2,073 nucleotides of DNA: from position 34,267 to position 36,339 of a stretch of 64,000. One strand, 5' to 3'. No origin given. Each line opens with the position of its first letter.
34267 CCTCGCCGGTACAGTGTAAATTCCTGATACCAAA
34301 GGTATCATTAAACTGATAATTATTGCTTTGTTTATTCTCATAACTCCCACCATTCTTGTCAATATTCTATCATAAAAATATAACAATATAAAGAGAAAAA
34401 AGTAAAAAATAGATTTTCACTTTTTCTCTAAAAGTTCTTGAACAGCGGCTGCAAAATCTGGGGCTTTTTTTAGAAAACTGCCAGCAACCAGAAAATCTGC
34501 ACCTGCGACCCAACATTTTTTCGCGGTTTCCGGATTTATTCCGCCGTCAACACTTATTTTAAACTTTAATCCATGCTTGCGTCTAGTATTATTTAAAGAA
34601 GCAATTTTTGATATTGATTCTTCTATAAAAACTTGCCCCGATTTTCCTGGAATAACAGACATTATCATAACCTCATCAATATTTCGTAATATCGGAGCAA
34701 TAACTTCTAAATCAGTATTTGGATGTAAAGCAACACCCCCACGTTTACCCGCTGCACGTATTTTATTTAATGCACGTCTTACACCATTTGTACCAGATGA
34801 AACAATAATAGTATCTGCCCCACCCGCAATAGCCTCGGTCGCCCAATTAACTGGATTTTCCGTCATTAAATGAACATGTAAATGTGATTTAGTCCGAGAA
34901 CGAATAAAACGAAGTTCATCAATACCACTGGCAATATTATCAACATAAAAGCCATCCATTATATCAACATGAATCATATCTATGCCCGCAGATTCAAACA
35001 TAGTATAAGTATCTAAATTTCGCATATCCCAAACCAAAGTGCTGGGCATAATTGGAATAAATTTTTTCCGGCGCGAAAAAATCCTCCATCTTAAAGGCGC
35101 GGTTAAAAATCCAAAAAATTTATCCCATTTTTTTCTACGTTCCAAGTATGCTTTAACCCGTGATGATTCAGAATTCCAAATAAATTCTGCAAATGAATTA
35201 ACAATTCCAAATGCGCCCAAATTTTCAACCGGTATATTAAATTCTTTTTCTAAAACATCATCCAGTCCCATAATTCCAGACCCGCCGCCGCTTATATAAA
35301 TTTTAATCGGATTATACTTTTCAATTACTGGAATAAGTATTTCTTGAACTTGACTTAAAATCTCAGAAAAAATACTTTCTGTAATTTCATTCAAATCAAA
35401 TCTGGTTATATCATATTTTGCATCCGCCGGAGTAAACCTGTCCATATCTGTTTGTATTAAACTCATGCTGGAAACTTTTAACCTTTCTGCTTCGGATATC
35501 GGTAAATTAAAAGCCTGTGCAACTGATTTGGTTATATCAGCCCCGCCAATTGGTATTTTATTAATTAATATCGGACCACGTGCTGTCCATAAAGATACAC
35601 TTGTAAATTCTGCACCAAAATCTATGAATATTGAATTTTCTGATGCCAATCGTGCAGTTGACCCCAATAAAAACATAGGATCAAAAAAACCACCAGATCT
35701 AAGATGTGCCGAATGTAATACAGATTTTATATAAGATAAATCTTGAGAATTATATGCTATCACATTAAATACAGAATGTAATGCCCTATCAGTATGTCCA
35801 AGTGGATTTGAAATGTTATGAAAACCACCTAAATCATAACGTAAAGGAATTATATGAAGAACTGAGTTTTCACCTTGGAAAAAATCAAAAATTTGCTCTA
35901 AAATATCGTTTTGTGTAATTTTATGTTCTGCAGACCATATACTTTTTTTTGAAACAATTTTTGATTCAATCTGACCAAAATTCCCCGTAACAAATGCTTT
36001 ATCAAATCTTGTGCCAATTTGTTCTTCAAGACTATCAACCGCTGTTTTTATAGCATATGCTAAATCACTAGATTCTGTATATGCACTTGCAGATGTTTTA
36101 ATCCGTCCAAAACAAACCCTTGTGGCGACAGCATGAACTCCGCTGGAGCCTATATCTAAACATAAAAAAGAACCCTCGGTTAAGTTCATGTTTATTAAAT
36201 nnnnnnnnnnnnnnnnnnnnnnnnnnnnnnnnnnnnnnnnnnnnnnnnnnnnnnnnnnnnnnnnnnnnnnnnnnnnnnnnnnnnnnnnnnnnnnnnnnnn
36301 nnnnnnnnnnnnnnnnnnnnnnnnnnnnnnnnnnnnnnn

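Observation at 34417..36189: FtsA reads straight into ribulose-phosphate 3-epimerase without a stop; ftsZ is not downstream of ftsA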

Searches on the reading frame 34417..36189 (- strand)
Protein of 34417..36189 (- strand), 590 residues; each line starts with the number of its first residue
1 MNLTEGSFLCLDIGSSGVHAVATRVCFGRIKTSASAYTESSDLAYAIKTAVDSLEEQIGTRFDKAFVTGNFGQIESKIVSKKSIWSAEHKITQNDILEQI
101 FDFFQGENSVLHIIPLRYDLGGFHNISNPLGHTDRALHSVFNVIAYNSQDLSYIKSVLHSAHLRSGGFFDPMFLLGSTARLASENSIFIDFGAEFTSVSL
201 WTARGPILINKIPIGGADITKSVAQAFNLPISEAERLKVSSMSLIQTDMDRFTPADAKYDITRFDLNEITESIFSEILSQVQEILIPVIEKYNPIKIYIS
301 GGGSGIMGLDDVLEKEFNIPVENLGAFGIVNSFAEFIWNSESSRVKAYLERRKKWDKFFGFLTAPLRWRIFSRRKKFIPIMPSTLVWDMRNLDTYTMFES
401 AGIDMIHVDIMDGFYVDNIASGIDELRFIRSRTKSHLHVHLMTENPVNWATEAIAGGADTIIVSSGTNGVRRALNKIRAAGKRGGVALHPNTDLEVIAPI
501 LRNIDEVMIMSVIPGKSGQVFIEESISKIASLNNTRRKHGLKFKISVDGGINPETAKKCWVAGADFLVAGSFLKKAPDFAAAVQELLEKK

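Call 3: search_protein_families(library=pfam, proteins=[window:34417-36189:-], max_evalue=0.01)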
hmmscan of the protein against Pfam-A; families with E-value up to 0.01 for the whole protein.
window:34417-36189:- (590 aa): 6 families
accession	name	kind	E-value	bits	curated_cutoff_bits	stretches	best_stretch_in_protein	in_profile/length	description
PF00834.25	Ribul_P_3_epim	-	1.7e-46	158.6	21.1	1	380-572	2-196/198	Ribulose-phosphate 3 epimerase family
PF14450.12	FtsA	-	3.1e-13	50.6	31.8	1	188-322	2-108/127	Cell division protein FtsA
PF02491.25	SHS2_FTSA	-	4.9e-05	24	25.4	1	86-144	16-78/79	SHS2 domain inserted in FTSA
PF06723.19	MreB_Mbl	-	0.00013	21.4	27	1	184-322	145-302/327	MreB/Mbl protein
PF11104.14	PilM_2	-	0.00042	19.8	27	1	188-322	184-303/340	Type IV pilus assembly protein PilM;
PF25216.1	Volactin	-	0.0032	17.4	35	1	189-318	171-292/321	Volactin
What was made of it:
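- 34420..35058 (-): Rpe module, aa 378-590: complete (beta/alpha)8 ribulose-phosphate 3-epimerase barrel. PF00834 E 1.7e-46 (call 3).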

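Call 4: search_protein_families(library=ncbifam, proteins=[window:34417-36189:-], max_evalue=0.01)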
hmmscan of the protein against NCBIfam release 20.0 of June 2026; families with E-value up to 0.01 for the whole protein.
window:34417-36189:- (590 aa): 18 families
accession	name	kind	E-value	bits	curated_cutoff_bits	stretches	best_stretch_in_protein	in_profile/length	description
NF004076.0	PRK05581.1-4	subfamily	8e-57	192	165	1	379-587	6-216/221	ribulose-phosphate 3-epimerase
TIGR01163.1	rpe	equivalog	2.3e-51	174.2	212.6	1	380-586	2-210/211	ribulose-phosphate 3-epimerase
NF007266.0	PRK09722.1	equivalog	3.6e-41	141.1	271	1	380-571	5-198/230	D-allulose 6-phosphate 3-epimerase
TIGR01174.1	ftsA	equivalog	3.8e-24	85.5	175.85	1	44-334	50-354/371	cell division protein FtsA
NF005944.0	PRK08005.1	equivalog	2.3e-20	72.7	376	1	393-583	17-204/210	ribulose-phosphate 3 epimerase family protein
NF005986.0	PRK08091.1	equivalog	1.9e-15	57.5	264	1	393-584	29-221/229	ribulose-phosphate 3-epimerase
TIGR01175.1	pilM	subfamily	5.2e-09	35.5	133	1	185-327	189-316/348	type IV pilus assembly protein PilM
NF045709.1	Amuc_1101_fam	equivalog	5.1e-08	32.2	650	1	183-326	177-317/608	Amuc_1101 family PilM-like pilus complex protein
NF007009.0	PRK09472.1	equivalog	1.4e-07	30.9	409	1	86-313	99-348/420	cell division protein FtsA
NF011660.0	PRK15080.1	equivalog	2.2e-06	27.1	182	0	275-322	209-256/277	ethanolamine utilization protein EutJ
TIGR03128.2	RuMP_HxlA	equivalog_domain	4e-06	26.6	200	1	451-586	69-201/205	3-hexulose-6-phosphate synthase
TIGR02529.1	EutJ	subfamily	2.6e-05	23.8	152.1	0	277-321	178-222/239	ethanolamine utilization protein EutJ family protein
NF005442.0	PRK07028.1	equivalog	3.6e-05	22.5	593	1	453-586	77-206/430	bifunctional hexulose-6-phosphate synthase/ribonuclease regulator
NF010658.0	PRK14057.1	equivalog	4.5e-05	23.1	530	1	401-574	44-225/254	epimerase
NF041755.1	RuMP_HxlAB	equivalog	5.8e-05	22.2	500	1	450-584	73-204/391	bifunctional 3-hexulose-6-phosphate synthase/6-phospho-3-hexuloisomerase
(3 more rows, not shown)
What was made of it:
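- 35170..36189 (-): FtsA module, aa 1-340: actin-like fold with a 1C/SHS2 insert at about aa 74-160. Pfam and NCBIfam hits (calls 3, 4).
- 34420..35058 (-): NF004076 above its cut-off (call 4).
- Closest known: Stand-alone ribulose-phosphate 3-epimerase. Different: It is below the TIGR01163 equivalog cut-off (174 against 212.6 bits, call 4).
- Checked: NCBIfam (call 4): rpe subfamily NF004076 scores 192 bits against a cut-off of 165.
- It falls below NCBI's ftsA equivalog cut-off (call 4).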

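Call 5: find_homologous_proteins(query=window:34417-36189:-)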
Query window:34417-36189:- (590 aa): 731 proteins with E <= 0.001 among 8000 candidates; the best 120 are listed.
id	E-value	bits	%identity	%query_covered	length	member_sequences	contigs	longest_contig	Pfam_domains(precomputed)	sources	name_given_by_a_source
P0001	0.0e+0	1322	100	100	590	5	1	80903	PF14450.13,PF00834.26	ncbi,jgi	ncbi:MAG: ribulose-phosphate 3-epimerase [Alphaproteobacteria bacterium]|jgi:ribulose-phosphate 3-ep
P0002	0.0e+0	1044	77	100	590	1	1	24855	PF06723.20,PF14450.13,PF00834.26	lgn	-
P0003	0.0e+0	1039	77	100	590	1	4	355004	PF14450.13,PF00834.26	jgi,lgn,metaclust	metaclust:\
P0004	0.0e+0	1012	75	100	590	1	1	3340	PF14450.13,PF00834.26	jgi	jgi:ribulose-phosphate 3-epimerase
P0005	0.0e+0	1011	75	100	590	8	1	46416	PF14450.13,PF00834.26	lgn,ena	-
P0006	2.8e-278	942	69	100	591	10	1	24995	PF14450.13,PF00834.26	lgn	-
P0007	9.7e-278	941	70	99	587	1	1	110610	PF14450.13,PF00834.26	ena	-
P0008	3.7e-272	922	68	100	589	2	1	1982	PF14450.13,PF00834.26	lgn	-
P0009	5.5e-262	889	65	100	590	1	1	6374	PF14450.13,PF00834.26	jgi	jgi:ribulose-phosphate 3-epimerase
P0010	5.4e-261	885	65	100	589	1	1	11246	PF14450.13,PF00834.26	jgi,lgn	jgi:ribulose-phosphate 3-epimerase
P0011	2.6e-259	880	65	99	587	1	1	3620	PF14450.13,PF00834.26,PF11104.15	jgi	jgi:ribulose-phosphate 3-epimerase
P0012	2.5e-258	877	65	99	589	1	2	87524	PF14450.13,PF00834.26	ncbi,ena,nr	ncbi:MAG: hypothetical protein FWF97_01290 [Alphaproteobacteria bacterium]|nr:hypothetical protein [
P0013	2.0e-237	808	59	100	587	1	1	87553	PF14450.13,PF00834.26,PF11104.15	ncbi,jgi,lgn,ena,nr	ncbi:MAG: ribulose-phosphate 3-epimerase [Alphaproteobacteria bacterium]|nr:ribulose-phosphate 3-epi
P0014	1.4e-230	785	61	98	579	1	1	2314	PF14450.13,PF00834.26,PF11104.15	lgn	-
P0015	1.8e-230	785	59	99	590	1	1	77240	PF00834.26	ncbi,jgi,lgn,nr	ncbi:MAG: ribulose-phosphate 3-epimerase [Rickettsiales bacterium]|jgi:ribulose-phosphate 3-epimeras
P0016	2.2e-224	765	58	99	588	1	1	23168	PF14450.13,PF00834.26,PF11104.15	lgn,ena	-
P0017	1.1e-198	680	52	100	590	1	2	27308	PF14450.13,PF00834.26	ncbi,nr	ncbi:MAG: ribulose-phosphate 3-epimerase [Alphaproteobacteria bacterium]|nr:ribulose-phosphate 3-epi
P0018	1.3e-194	666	52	100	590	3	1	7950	PF14450.13,PF00834.26,PF11104.15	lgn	-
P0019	2.3e-194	665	52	100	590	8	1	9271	PF14450.13,PF00834.26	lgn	-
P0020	3.6e-191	655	51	100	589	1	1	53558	PF06723.20,PF14450.13,PF00834.26,PF11104.15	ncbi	-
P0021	1.3e-190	653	50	100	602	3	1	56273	PF14450.13,PF00834.26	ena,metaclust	metaclust:\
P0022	7.6e-189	647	49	100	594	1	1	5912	PF14450.13,PF00834.26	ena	-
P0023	9.8e-188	644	49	100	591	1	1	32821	PF14450.13,PF00834.26,PF11104.15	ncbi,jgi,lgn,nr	ncbi:MAG: ribulose-phosphate 3-epimerase [Rickettsiales bacterium]|jgi:ribulose-phosphate 3-epimeras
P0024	2.8e-187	642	49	100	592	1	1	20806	PF14450.13,PF00834.26,PF11104.15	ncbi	-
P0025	5.4e-187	641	49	100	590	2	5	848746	PF14450.13,PF00834.26,PF11104.15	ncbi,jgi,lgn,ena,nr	ncbi:MAG TPA: ribulose-phosphate 3-epimerase [Alphaproteobacteria bacterium]|nr:ribulose-phosphate 3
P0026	8.2e-187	641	50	100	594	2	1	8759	PF14450.13,PF00834.26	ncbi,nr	ncbi:MAG: ribulose-phosphate 3-epimerase [Rickettsiales bacterium]|nr:ribulose-phosphate 3-epimerase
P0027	9.1e-187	640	50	100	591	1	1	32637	PF14450.13,PF00834.26,PF11104.15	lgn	-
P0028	3.6e-186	638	48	100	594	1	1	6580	PF02491.26,PF14450.13,PF00834.26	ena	-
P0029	6.1e-186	638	49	100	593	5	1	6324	PF14450.13,PF00834.26,PF11104.15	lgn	-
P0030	8.3e-186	637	48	100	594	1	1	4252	PF14450.13,PF00834.26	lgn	-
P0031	1.9e-185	636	49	100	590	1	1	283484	PF14450.13,PF00834.26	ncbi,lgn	-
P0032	3.9e-185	635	48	100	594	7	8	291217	PF14450.13,PF00834.26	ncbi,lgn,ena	-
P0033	3.9e-185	635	49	100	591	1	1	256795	PF14450.13,PF00834.26,PF11104.15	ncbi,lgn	-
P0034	8.0e-185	634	50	99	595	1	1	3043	PF14450.13,PF00834.26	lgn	-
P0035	1.2e-184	633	49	100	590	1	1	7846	PF14450.13,PF00834.26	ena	-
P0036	2.0e-184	633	49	99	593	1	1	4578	PF06723.20,PF14450.13,PF00834.26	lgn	-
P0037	1.0e-183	630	49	100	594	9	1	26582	PF14450.13,PF00834.26,PF11104.15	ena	-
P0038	1.6e-183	630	49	100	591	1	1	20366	PF14450.13,PF00834.26,PF11104.15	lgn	-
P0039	1.9e-183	629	48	100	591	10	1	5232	PF14450.13,PF00834.26,PF11104.15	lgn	-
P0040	2.2e-183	629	51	100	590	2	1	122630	PF14450.13,PF00834.26,PF11104.15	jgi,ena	-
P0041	3.3e-183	629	49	100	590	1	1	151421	PF14450.13,PF00834.26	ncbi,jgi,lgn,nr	ncbi:MAG: ribulose-phosphate 3-epimerase [Rickettsiales bacterium]|jgi:ribulose-phosphate 3-epimeras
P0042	4.1e-183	628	49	100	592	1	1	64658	PF06723.20,PF14450.13,PF00834.26,PF11104.15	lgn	-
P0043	4.4e-183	628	49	100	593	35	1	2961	PF14450.13,PF00834.26,PF11104.15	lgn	-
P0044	8.9e-183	627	49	100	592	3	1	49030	PF14450.13,PF00834.26,PF11104.15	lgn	-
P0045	1.1e-182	627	49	100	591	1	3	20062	PF14450.13,PF00834.26,PF11104.15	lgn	-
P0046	6.6e-182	624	49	100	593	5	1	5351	PF14450.13,PF00834.26,PF11104.15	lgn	-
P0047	7.0e-182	624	49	100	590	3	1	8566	PF14450.13,PF00834.26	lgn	-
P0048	1.2e-181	623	49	100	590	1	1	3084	PF14450.13,PF00834.26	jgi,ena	-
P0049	2.1e-181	623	49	100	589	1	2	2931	PF25216.1,PF14450.13,PF00834.26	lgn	-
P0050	3.1e-181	622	49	100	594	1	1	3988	PF02491.26,PF14450.13,PF00834.26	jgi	jgi:ribulose-phosphate 3-epimerase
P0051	6.1e-181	621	49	99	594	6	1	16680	PF14450.13,PF00834.26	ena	-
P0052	8.7e-181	621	49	100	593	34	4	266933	PF06723.20,PF14450.13,PF00834.26,PF11104.15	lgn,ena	-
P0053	1.3e-180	620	49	100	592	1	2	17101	PF14450.13,PF00834.26,PF11104.15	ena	-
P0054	1.5e-180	620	49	100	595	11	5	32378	PF14450.13,PF00834.26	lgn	-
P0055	1.8e-180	620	49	100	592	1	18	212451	PF14450.13,PF00834.26,PF11104.15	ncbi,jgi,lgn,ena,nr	ncbi:MAG: ribulose-phosphate 3-epimerase [Alphaproteobacteria bacterium]|nr:ribulose-phosphate 3-epi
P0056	2.4e-180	619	50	99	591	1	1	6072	PF14450.13,PF00834.26,PF11104.15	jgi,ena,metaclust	metaclust:\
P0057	3.4e-180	619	49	99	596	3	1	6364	PF14450.13,PF00834.26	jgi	-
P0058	3.7e-180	619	48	100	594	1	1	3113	PF06723.20,PF14450.13,PF00834.26,PF11104.15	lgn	-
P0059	4.7e-180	618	49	99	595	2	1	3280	PF14450.13,PF00834.26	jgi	-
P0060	4.7e-180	618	48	100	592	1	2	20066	PF14450.13,PF00834.26,PF11104.15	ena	-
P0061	4.9e-180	618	49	100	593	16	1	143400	PF06723.20,PF14450.13,PF00834.26,PF11104.15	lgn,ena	-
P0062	6.5e-180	618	48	100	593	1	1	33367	PF02491.26,PF14450.13,PF00834.26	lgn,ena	-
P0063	1.1e-179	617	47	100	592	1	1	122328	PF14450.13,PF00834.26,PF11104.15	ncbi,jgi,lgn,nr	ncbi:MAG: ribulose-phosphate 3-epimerase [Rickettsiales bacterium]|jgi:ribulose-phosphate 3-epimeras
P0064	1.5e-179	617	49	100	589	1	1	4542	PF14450.13,PF00834.26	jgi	jgi:ribulose-phosphate 3-epimerase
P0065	2.1e-179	616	48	100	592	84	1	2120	PF14450.13,PF00834.26,PF11104.15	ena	-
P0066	2.4e-179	616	47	100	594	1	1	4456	PF14450.13,PF00834.26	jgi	jgi:ribulose-phosphate 3-epimerase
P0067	2.6e-179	616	49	100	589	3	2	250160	PF06723.20,PF14450.13,PF00834.26,PF11104.15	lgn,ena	-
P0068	2.7e-179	616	49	100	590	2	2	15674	PF06723.20,PF14450.13,PF00834.26,PF11104.15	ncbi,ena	-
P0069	2.9e-179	616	48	100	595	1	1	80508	PF14450.13,PF00834.26,PF11104.15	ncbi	-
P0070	3.2e-179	615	49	100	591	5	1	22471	PF06723.20,PF14450.13,PF00834.26,PF11104.15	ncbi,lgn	-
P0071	3.5e-179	615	49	99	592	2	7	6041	PF14450.13,PF00834.26,PF11104.15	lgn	-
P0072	3.6e-179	615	49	99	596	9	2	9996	PF06723.20,PF14450.13,PF00834.26,PF11104.15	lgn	-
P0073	3.6e-179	615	49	100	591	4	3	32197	PF14450.13,PF00834.26,PF11104.15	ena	-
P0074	3.9e-179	615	48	100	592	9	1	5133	PF14450.13,PF00834.26,PF11104.15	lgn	-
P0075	4.3e-179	615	48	100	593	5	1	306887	PF06723.20,PF14450.13,PF00834.26,PF11104.15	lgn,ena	-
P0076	4.9e-179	615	48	100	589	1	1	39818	PF14450.13,PF00834.26,PF11104.15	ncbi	-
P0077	5.0e-179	615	48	100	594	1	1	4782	PF14450.13,PF00834.26,PF11104.15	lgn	-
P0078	5.6e-179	615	49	100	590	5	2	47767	PF14450.13,PF00834.26,PF11104.15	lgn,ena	-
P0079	5.9e-179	615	49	100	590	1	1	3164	PF06723.20,PF14450.13,PF00834.26,PF11104.15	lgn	-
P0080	6.3e-179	614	48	100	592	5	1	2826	PF06723.20,PF14450.13,PF00834.26,PF11104.15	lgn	-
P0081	9.7e-179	614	50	100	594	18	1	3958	PF14450.13,PF00834.26,PF11104.15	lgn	-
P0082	1.0e-178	614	48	100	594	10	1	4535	PF14450.13,PF00834.26,PF11104.15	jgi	jgi:ribulose-phosphate 3-epimerase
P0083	1.1e-178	614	48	100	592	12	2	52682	PF14450.13,PF00834.26,PF11104.15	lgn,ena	-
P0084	1.1e-178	614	48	100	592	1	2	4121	PF14450.13,PF00834.26,PF11104.15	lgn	-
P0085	1.3e-178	613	48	100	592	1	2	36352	PF14450.13,PF00834.26,PF11104.15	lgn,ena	-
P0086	1.3e-178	613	48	100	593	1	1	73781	PF14450.13,PF00834.26,PF11104.15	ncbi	-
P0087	1.3e-178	613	49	100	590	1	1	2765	PF06723.20,PF14450.13,PF00834.26,PF11104.15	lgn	-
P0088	1.6e-178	613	48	100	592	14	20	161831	PF14450.13,PF00834.26,PF11104.15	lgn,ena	-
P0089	2.2e-178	613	49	99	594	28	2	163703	PF14450.13,PF00834.26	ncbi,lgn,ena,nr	ncbi:MAG: ribulose-phosphate 3-epimerase [Alphaproteobacteria bacterium]|nr:ribulose-phosphate 3-epi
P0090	2.4e-178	613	48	100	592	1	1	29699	PF14450.13,PF00834.26,PF11104.15,PF08841.17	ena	-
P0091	2.4e-178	613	48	100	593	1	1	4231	PF14450.13,PF00834.26,PF11104.15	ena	-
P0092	2.5e-178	612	48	100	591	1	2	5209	PF14450.13,PF00834.26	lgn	-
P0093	3.9e-178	612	49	99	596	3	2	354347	PF14450.13,PF00834.26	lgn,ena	-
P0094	4.0e-178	612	48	100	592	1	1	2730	PF14450.13,PF00834.26,PF11104.15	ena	-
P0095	4.1e-178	612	49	99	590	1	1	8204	PF14450.13,PF00834.26,PF11104.15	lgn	-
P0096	5.1e-178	611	49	99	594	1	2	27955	PF14450.13,PF00834.26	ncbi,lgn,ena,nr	ncbi:MAG: hypothetical protein K2I81_02220 [Alphaproteobacteria bacterium]|nr:hypothetical protein [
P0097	5.2e-178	611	49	99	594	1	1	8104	PF14450.13,PF00834.26,PF11104.15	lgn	-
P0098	5.6e-178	611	49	100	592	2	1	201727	PF14450.13,PF00834.26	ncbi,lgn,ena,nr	ncbi:ribulose-phosphate 3-epimerase [bacterium]|nr:ribulose-phosphate 3-epimerase [bacterium]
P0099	6.5e-178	611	48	100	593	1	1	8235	PF14450.13,PF00834.26,PF11104.15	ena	-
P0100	8.4e-178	611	47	99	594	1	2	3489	PF14450.13,PF00834.26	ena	-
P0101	8.5e-178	611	49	100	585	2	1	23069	PF14450.13,PF00834.26,PF11104.15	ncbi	-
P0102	1.1e-177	610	48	99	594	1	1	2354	PF14450.13,PF00834.26,PF11104.15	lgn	-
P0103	1.4e-177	610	49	100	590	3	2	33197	PF14450.13,PF00834.26,PF11104.15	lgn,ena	-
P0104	1.4e-177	610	48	100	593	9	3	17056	PF14450.13,PF00834.26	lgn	-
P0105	1.7e-177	610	48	99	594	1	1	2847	PF14450.13,PF00834.26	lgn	-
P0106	1.8e-177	610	48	100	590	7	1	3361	PF06723.20,PF14450.13,PF00834.26,PF11104.15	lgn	-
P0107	2.0e-177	610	48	100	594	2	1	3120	PF06723.20,PF14450.13,PF00834.26,PF11104.15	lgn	-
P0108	2.4e-177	609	47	99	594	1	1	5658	PF14450.13,PF00834.26,PF11104.15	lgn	-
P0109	2.4e-177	609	48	100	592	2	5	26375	PF14450.13,PF00834.26,PF11104.15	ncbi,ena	-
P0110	2.8e-177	609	47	100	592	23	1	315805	PF14450.13,PF00834.26,PF11104.15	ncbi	-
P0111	2.9e-177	609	48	100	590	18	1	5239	PF06723.20,PF14450.13,PF00834.26,PF11104.15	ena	-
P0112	3.0e-177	609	47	100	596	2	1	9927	PF14450.13,PF00834.26,PF11104.15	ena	-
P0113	4.6e-177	608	48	100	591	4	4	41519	PF06723.20,PF14450.13,PF00834.26,PF11104.15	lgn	-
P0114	4.7e-177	608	47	99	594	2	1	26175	PF06723.20,PF14450.13,PF00834.26,PF11104.15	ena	-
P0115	4.9e-177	608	47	100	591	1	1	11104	PF14450.13,PF00834.26,PF11104.15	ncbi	-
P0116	5.6e-177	608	46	100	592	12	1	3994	PF14450.13,PF00834.26,PF11104.15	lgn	-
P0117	5.7e-177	608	49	100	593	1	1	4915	PF14450.13,PF00834.26,PF11104.15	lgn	-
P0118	6.0e-177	608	47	100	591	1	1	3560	PF14450.13,PF00834.26,PF11104.15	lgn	-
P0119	6.6e-177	608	49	100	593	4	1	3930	PF14450.13,PF00834.26,PF11104.15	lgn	-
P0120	8.0e-177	608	49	100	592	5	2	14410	PF06723.20,PF14450.13,PF00834.26,PF11104.15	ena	-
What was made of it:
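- All carry PF00834, and nearly all carry PF14450 as well (call 5).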
